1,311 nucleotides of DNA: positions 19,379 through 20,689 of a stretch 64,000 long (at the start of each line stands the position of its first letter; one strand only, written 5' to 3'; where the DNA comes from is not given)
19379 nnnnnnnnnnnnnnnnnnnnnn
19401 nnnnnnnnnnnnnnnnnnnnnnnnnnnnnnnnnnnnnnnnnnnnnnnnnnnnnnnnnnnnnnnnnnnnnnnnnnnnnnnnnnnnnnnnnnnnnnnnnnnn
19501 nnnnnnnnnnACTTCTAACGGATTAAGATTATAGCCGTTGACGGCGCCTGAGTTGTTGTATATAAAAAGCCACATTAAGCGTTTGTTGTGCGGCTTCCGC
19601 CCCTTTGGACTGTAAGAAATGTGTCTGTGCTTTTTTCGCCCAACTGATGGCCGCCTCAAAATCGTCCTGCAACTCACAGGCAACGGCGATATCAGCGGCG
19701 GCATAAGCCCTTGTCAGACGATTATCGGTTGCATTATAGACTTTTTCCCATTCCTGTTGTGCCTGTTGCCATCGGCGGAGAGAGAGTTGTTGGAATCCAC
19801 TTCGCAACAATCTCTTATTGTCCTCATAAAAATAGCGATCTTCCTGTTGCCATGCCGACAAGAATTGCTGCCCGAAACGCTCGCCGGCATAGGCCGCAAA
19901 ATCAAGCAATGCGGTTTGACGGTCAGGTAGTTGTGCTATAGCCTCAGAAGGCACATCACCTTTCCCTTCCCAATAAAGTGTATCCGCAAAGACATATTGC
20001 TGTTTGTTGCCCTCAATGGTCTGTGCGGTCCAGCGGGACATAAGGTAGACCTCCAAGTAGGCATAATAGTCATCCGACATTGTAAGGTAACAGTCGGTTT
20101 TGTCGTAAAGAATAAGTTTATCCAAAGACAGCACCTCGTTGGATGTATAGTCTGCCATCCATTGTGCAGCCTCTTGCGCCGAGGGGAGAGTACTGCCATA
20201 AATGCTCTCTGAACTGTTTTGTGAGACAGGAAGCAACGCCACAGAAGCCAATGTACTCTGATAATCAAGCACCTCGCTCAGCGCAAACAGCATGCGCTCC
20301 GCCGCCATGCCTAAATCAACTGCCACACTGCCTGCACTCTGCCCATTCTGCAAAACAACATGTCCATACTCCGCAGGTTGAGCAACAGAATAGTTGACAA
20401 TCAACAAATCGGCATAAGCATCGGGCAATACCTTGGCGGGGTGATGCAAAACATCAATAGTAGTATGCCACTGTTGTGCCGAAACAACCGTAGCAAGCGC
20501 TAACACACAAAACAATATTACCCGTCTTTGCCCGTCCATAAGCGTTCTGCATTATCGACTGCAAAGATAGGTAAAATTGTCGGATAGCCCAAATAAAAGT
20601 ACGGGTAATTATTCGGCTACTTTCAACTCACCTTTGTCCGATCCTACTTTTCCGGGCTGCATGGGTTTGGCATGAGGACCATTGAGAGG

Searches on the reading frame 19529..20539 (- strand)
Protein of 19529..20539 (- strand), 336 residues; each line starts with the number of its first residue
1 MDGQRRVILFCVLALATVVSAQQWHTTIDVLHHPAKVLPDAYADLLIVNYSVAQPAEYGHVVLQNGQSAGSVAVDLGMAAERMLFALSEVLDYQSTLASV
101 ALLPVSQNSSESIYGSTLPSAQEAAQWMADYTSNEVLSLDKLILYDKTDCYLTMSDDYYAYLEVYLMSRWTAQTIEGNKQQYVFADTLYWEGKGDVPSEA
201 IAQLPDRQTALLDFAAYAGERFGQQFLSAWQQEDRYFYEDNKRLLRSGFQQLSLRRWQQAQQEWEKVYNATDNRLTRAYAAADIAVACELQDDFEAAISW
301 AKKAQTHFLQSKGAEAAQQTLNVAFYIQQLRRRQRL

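Call 35: search_protein_families(library=pfam, proteins=[window:19529-20539:-], max_evalue=0.00001)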
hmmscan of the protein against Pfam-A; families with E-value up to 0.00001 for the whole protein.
window:19529-20539:- (336 aa): 1 family
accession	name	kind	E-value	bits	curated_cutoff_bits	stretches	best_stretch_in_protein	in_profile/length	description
PF19867.5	DUF6340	-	1.9e-32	112.9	26.4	1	45-292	4-258/258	Family of unknown function (DUF6340)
